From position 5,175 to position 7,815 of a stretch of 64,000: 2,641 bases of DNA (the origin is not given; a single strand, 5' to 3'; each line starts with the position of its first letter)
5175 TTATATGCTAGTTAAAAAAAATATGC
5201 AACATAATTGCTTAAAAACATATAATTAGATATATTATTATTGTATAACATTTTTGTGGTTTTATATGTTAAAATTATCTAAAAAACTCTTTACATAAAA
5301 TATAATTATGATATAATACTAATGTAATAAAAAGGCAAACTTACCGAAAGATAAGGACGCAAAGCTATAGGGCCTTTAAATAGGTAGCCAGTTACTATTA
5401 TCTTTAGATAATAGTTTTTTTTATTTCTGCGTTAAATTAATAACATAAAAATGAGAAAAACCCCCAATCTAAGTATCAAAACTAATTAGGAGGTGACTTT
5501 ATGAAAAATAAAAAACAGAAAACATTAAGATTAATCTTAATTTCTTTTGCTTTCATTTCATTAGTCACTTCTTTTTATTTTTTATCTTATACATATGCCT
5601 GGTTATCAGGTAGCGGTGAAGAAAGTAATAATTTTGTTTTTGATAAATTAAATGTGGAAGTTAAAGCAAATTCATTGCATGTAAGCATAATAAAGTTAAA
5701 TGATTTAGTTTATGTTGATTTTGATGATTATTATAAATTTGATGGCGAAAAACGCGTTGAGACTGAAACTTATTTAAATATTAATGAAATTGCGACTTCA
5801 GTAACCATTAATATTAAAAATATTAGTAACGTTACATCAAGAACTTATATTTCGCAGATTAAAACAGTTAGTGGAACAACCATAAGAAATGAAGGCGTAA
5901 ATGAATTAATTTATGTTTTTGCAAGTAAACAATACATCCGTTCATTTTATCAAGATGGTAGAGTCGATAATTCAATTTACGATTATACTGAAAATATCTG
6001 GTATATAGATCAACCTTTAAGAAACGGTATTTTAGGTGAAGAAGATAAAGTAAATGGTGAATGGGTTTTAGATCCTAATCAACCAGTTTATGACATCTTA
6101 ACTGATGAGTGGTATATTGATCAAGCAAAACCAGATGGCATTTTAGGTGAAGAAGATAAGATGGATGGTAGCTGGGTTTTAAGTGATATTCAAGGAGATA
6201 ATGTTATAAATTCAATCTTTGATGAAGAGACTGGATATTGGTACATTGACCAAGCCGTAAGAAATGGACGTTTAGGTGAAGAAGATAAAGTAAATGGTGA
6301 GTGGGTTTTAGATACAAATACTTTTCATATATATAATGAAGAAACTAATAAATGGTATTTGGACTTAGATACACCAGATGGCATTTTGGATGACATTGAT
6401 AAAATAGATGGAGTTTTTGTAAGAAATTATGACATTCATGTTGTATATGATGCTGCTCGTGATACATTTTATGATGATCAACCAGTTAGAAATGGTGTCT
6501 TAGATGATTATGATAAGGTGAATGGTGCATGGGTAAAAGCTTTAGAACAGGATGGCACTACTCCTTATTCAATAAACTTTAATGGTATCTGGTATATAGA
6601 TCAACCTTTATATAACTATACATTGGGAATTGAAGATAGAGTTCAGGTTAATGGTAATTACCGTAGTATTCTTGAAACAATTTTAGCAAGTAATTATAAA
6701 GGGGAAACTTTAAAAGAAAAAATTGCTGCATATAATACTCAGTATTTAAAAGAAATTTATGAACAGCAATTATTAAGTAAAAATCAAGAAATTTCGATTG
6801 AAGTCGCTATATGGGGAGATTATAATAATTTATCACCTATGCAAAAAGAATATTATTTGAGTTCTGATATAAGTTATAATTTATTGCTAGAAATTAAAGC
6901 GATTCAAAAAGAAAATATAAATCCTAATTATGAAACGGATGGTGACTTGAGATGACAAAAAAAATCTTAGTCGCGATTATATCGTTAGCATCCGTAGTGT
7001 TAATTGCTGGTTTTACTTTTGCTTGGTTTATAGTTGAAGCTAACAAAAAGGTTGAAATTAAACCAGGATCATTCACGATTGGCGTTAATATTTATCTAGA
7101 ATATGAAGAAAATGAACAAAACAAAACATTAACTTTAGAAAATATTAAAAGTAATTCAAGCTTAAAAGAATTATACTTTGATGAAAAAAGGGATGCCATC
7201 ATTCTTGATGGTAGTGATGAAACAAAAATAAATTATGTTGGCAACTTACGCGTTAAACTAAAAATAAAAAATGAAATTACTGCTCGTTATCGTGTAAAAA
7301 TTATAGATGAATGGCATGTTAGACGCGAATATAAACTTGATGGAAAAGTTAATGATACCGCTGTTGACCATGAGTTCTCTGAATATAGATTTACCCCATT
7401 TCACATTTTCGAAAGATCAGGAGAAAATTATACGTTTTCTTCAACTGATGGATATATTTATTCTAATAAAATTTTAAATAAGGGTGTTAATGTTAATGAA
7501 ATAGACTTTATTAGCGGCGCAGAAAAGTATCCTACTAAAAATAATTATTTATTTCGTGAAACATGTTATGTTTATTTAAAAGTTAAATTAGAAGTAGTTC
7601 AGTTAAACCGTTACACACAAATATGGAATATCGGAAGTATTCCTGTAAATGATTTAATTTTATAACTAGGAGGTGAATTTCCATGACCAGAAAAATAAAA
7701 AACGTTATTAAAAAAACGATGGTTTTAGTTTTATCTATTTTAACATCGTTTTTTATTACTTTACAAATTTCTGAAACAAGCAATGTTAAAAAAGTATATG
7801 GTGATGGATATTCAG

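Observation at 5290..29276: About 24 kb two-operon locus: c-di-GMP-riboswitch-gated TasA/SipW-type fibre genes, a giant GLUG adhesin, local EAL enzymes and a McrB-like motor. Candidate undescribed surface-matrix system.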

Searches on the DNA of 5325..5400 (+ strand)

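Call 44: build_rna_model(alignment_id=A6)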
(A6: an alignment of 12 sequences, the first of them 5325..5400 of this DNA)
Model R1 built from alignment A6 (12 sequences, 83 columns); structure: RNAalifold consensus.
model positions 76; base pairs 15; branch points 1; effective number of sequences 2.33; information 0.743 bits per position. Calibrated on 0.2 Mb of random sequence (short: E-values are rough).
structure used (alignment columns):
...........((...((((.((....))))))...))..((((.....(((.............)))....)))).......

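Call 47: search_with_rna_model(model_id=R1, sources=[window, L001, L002, L004, L006, L007, L008, L009, L010, L011, L012, L013, L014, L015, L016, L017, L018, L019, L020, L021, L022, L023, L024, L025, L026, L027, L028, L029, L030, L031, L032, L033, L034, L035, L036, L037, L038, L039, L040, L041, L042, L043, L044, L045, L046, L047, L048, L049, L050, L051, L052, L053, L054, L055, L056, L057, L058, L059, L060, L061, L062, L063, L064, L065, L066, L067, L068, L069, L070, L071, L072, L073, L074, L075, L076, L077, L078, L079, L080, L081, L082, L083, L084, L085], max_evalue=0.01)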
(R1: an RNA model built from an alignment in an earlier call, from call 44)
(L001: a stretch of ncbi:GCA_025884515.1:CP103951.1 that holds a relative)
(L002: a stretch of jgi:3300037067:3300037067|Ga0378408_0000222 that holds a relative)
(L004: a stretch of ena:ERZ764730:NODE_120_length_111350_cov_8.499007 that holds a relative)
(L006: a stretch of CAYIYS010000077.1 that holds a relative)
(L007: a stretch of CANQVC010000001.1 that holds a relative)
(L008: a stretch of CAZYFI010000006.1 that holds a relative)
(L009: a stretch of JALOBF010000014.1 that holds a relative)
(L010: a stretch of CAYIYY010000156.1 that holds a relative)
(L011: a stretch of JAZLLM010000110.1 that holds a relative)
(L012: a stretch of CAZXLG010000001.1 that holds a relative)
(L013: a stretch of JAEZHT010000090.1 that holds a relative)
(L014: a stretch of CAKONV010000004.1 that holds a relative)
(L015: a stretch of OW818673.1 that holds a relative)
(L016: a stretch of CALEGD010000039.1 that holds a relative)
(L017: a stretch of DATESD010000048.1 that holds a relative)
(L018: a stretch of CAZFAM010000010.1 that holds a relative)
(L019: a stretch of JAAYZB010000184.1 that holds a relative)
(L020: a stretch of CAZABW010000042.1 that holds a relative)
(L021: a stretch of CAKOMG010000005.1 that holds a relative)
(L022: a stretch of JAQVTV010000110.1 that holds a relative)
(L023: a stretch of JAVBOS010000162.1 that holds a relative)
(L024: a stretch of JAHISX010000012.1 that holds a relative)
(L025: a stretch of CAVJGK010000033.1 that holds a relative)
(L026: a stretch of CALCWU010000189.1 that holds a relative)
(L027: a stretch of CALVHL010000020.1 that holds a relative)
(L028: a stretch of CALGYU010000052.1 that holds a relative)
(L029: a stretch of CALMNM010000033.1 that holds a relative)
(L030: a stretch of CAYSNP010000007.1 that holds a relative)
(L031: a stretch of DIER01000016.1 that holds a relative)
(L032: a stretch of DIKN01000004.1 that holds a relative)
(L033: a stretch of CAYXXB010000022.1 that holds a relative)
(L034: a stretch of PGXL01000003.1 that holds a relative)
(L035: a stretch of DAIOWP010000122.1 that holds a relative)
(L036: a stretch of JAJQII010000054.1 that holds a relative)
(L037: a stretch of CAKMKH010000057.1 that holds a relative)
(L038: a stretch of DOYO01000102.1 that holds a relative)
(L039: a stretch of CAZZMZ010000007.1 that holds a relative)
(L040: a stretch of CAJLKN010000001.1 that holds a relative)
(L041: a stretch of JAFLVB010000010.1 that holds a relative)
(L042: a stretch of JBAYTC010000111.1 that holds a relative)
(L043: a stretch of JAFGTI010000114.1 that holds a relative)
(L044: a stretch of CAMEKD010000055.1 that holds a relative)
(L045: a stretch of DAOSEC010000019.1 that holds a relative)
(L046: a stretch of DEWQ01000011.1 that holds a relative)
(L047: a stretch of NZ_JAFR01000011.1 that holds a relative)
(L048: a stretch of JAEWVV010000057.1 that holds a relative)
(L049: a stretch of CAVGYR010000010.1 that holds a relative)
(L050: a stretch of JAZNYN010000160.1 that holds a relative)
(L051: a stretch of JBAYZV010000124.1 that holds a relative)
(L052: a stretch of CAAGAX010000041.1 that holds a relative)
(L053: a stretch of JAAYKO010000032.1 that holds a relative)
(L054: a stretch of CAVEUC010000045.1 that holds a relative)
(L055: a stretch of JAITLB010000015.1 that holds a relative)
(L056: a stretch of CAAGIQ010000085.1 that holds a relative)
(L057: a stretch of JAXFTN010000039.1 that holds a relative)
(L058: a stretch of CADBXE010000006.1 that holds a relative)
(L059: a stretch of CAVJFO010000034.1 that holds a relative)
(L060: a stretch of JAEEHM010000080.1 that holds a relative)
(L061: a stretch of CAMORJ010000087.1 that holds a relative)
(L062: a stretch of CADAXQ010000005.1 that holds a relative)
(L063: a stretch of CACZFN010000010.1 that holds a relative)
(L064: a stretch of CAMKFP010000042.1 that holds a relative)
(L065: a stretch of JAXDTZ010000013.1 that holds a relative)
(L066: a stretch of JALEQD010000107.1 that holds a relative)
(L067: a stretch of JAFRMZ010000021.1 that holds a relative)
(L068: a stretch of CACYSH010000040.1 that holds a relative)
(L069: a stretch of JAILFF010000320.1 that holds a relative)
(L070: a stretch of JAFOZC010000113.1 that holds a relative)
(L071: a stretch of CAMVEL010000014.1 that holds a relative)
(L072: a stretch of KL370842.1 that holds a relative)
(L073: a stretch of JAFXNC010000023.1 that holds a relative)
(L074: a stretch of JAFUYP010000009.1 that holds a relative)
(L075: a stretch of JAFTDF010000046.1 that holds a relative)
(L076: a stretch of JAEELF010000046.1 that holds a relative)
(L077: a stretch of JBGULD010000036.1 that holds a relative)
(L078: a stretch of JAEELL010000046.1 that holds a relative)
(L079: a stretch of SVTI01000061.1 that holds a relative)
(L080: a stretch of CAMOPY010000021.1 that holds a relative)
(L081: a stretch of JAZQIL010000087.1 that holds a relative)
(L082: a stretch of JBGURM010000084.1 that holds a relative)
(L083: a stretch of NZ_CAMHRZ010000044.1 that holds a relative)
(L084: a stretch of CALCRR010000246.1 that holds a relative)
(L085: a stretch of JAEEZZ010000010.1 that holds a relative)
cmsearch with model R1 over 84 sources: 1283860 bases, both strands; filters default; matches with E-value up to 0.01: 57.
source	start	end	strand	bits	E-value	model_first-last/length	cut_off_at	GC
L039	20738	20813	+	96.4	6.9e-19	1-76/76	no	0.39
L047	6347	6422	+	94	2.5e-18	1-76/76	no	0.41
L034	21031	21106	+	93.5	3.2e-18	1-76/76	no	0.41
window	21703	21778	+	92.1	6.6e-18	1-76/76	no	0.38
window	5324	5399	+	90.8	1.3e-17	1-76/76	no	0.37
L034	20904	20981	+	90.3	1.8e-17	1-76/76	no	0.37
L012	950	1026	+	89.5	2.7e-17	1-76/76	no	0.38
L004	5295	5368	+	89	3.5e-17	1-76/76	no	0.41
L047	13928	14003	+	88.9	3.6e-17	1-76/76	no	0.38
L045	2168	2243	+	88.6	4.3e-17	1-76/76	no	0.42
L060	7125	7199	+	87.2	9.2e-17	1-76/76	no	0.4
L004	15113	15190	+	86.7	1.2e-16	1-76/76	no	0.44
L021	6127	6200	+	86.4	1.4e-16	1-76/76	no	0.42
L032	6375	6448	+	86.4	1.4e-16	1-76/76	no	0.47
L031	12405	12478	+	86.2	1.5e-16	1-76/76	no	0.46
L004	5146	5219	+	85.8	1.9e-16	1-76/76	no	0.42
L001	6317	6395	+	85.8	1.9e-16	1-76/76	no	0.38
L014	6212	6285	+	85.3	2.5e-16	1-76/76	no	0.38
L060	6990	7063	+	84.5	3.7e-16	1-76/76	no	0.43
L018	6150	6223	+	83.8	5.4e-16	1-76/76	no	0.39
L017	244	322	+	83.7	5.9e-16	1-76/76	no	0.42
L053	5589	5663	+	83.6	6.2e-16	1-76/76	no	0.43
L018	14119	14192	+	83.1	7.8e-16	1-76/76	no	0.41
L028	4605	4680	+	82.7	9.7e-16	1-76/76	no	0.38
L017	127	205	+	82.7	1e-15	1-76/76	no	0.44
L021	6012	6085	+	82.4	1.2e-15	1-76/76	no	0.42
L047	6184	6258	+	82.2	1.3e-15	1-76/76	no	0.41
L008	6037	6114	+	82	1.4e-15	1-76/76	no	0.41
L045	2024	2106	+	80.9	2.6e-15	1-76/76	no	0.41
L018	6262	6335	+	79.6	5e-15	1-76/76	no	0.38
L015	6933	7013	+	79.1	6.5e-15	1-76/76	no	0.44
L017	366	440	+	79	7.1e-15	1-76/76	no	0.49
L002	4887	4967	+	78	1.2e-14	1-76/76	no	0.44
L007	4808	4886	+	78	1.2e-14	1-76/76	no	0.41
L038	5045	5120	+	77.7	1.4e-14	1-76/76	no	0.42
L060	6775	6848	+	76.5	2.6e-14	1-76/76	no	0.39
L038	5189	5264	+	75.9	3.5e-14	1-76/76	no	0.43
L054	1599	1685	+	75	5.8e-14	1-76/76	no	0.33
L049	406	485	+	74.6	7e-14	1-76/76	no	0.35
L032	14086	14159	+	73.3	1.4e-13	1-76/76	no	0.51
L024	7893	7967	+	73.3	1.5e-13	1-76/76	no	0.47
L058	4243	4317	+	73.2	1.5e-13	1-76/76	no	0.47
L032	14201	14275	+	72.9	1.8e-13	1-76/76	no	0.45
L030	4908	4982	+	70.6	5.8e-13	1-76/76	no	0.53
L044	314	388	+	69.4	1.1e-12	1-76/76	no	0.43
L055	8141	8215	+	69.3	1.2e-12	1-76/76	no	0.41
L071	2123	2201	+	69.1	1.3e-12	1-76/76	no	0.53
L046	3731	3805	+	68.8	1.5e-12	1-76/76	no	0.47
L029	7527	7600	+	67.8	2.6e-12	1-76/76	no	0.53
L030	4804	4876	+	67.7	2.7e-12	1-76/76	no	0.48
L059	838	916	+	66.8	4.4e-12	1-76/76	no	0.48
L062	7551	7632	+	66.1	6.3e-12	1-76/76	no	0.54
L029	7410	7483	+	64.9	1.2e-11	1-76/76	no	0.57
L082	4664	4748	+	62.9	3.5e-11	1-76/76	no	0.41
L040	7206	7292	+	56.1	1.3e-09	1-76/76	no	0.47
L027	7115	7206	+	55.3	2e-09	1-76/76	no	0.42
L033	5730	5822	+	48.9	5.9e-08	1-76/76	no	0.46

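Call 94: search_with_rna_model(model_id=R1, sources=[window, L001, L002, L004, L007, L008, L012, L014, L015, L017, L018, L021, L024, L027, L028, L029, L030, L031, L032, L033, L034, L038, L039, L040, L044, L045, L046, L047, L049, L053, L054, L055, L058, L059, L060, L062, L071, L082], max_evalue=0.01, make_alignment=true)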
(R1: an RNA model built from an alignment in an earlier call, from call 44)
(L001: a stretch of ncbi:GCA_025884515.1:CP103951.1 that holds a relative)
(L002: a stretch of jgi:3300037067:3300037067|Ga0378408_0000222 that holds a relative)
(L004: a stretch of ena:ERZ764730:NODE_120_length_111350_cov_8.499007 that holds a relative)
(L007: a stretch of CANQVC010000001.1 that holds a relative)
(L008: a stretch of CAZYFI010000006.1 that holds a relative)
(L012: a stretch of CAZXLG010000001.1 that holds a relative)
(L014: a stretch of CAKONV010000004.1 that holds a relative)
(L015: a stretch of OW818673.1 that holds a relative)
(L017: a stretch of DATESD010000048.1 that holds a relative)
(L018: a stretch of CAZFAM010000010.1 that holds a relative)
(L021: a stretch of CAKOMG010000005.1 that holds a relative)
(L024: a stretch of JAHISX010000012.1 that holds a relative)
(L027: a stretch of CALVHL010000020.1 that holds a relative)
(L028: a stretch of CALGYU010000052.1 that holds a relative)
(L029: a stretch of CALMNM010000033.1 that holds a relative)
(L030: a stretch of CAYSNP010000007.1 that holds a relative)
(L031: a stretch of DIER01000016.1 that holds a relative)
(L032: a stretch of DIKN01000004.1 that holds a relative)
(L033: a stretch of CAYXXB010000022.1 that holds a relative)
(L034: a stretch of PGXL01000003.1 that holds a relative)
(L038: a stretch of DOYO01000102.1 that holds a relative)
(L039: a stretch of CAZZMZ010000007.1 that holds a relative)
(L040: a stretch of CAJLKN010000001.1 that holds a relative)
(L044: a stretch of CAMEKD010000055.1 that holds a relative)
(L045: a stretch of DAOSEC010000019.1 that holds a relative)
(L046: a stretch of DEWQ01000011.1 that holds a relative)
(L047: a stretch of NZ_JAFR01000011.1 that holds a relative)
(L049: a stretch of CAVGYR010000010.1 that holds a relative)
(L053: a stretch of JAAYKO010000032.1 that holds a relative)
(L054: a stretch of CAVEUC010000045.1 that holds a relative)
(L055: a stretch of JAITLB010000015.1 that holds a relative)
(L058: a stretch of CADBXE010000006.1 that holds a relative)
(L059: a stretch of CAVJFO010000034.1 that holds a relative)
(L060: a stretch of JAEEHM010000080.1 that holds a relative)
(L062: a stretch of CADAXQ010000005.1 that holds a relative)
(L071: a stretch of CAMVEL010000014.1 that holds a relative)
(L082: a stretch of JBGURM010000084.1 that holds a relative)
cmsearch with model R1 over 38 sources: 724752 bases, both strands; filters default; matches with E-value up to 0.01: 57.
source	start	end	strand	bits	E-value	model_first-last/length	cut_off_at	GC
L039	20738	20813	+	96.4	3.9e-19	1-76/76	no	0.39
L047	6347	6422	+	94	1.4e-18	1-76/76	no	0.41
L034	21031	21106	+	93.5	1.8e-18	1-76/76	no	0.41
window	21703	21778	+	92.1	3.8e-18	1-76/76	no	0.38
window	5324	5399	+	90.8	7.4e-18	1-76/76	no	0.37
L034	20904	20981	+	90.3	1e-17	1-76/76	no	0.37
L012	950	1026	+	89.5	1.5e-17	1-76/76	no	0.38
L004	5295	5368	+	89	2e-17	1-76/76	no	0.41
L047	13928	14003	+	88.9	2e-17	1-76/76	no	0.38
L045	2168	2243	+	88.6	2.4e-17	1-76/76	no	0.42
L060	7125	7199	+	87.2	5.2e-17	1-76/76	no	0.4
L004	15113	15190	+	86.7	6.8e-17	1-76/76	no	0.44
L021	6127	6200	+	86.4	7.9e-17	1-76/76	no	0.42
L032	6375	6448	+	86.4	8e-17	1-76/76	no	0.47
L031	12405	12478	+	86.2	8.6e-17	1-76/76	no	0.46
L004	5146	5219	+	85.8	1e-16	1-76/76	no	0.42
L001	6317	6395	+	85.8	1.1e-16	1-76/76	no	0.38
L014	6212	6285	+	85.3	1.4e-16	1-76/76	no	0.38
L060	6990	7063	+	84.5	2.1e-16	1-76/76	no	0.43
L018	6150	6223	+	83.8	3e-16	1-76/76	no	0.39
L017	244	322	+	83.7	3.3e-16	1-76/76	no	0.42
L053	5589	5663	+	83.6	3.5e-16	1-76/76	no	0.43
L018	14119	14192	+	83.1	4.4e-16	1-76/76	no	0.41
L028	4605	4680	+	82.7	5.5e-16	1-76/76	no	0.38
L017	127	205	+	82.7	5.7e-16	1-76/76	no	0.44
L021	6012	6085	+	82.4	6.7e-16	1-76/76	no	0.42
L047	6184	6258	+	82.2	7.2e-16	1-76/76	no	0.41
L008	6037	6114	+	82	7.9e-16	1-76/76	no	0.41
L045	2024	2106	+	80.9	1.4e-15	1-76/76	no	0.41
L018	6262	6335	+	79.6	2.8e-15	1-76/76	no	0.38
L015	6933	7013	+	79.1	3.7e-15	1-76/76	no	0.44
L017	366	440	+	79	4e-15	1-76/76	no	0.49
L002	4887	4967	+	78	6.7e-15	1-76/76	no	0.44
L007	4808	4886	+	78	6.8e-15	1-76/76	no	0.41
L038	5045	5120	+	77.7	7.9e-15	1-76/76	no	0.42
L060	6775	6848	+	76.5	1.5e-14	1-76/76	no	0.39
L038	5189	5264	+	75.9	2e-14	1-76/76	no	0.43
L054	1599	1685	+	75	3.3e-14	1-76/76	no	0.33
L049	406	485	+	74.6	4e-14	1-76/76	no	0.35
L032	14086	14159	+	73.3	8.1e-14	1-76/76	no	0.51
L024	7893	7967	+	73.3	8.2e-14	1-76/76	no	0.47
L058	4243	4317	+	73.2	8.3e-14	1-76/76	no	0.47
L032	14201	14275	+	72.9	9.9e-14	1-76/76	no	0.45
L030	4908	4982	+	70.6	3.3e-13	1-76/76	no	0.53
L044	314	388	+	69.4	6.3e-13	1-76/76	no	0.43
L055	8141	8215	+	69.3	6.6e-13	1-76/76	no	0.41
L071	2123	2201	+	69.1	7.3e-13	1-76/76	no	0.53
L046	3731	3805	+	68.8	8.5e-13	1-76/76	no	0.47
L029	7527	7600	+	67.8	1.4e-12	1-76/76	no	0.53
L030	4804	4876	+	67.7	1.5e-12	1-76/76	no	0.48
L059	838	916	+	66.8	2.5e-12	1-76/76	no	0.48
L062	7551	7632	+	66.1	3.6e-12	1-76/76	no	0.54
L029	7410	7483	+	64.9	6.7e-12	1-76/76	no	0.57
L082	4664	4748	+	62.9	2e-11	1-76/76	no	0.41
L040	7206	7292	+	56.1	7.2e-10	1-76/76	no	0.47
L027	7115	7206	+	55.3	1.1e-09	1-76/76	no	0.42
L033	5730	5822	+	48.9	3.3e-08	1-76/76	no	0.46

Alignment A9: 57 matches aligned to the model, 111 columns, each read 5' to 3' on its own strand. Consensus structure (alignment columns), stored with it:
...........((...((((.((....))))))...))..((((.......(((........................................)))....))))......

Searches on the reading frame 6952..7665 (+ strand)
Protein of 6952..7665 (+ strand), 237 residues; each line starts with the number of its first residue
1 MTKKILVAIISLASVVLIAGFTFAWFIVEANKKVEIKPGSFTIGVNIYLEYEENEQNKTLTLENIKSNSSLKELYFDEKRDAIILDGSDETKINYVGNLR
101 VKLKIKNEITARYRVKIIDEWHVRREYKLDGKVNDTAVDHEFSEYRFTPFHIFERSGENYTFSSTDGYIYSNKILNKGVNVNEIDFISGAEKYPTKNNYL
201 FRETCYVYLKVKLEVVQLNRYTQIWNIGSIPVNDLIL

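Call 6: search_protein_families(library=pfam, proteins=[window:6952-7665:+], max_evalue=0.1)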
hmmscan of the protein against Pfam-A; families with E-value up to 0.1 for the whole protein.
window:6952-7665:+ (237 aa): 0 families

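Call 8: search_protein_families(library=ncbifam, proteins=[window:6952-7665:+], max_evalue=0.1)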
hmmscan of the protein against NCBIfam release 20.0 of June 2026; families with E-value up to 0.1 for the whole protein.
window:6952-7665:+ (237 aa): 2 families
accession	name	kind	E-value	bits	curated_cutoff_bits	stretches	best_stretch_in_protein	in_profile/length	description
TIGR02397.1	dnaX_nterm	equivalog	0.043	13.1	250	1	68-123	74-128/355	DNA polymerase III subunit gamma/tau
NF006585.0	PRK09111.1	equivalog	0.052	12.2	604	1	49-123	86-159/616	DNA polymerase III subunit gamma/tau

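Call 101: search_protein_families(library=pfam, proteins=[window:7027-7662:+], max_evalue=1)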
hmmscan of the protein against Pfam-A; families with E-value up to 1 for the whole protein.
seq(212 aa): 1 family
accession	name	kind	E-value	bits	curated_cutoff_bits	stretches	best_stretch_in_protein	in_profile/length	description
PF07419.17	PilM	-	0.17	12.2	25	1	142-191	41-91/136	PilM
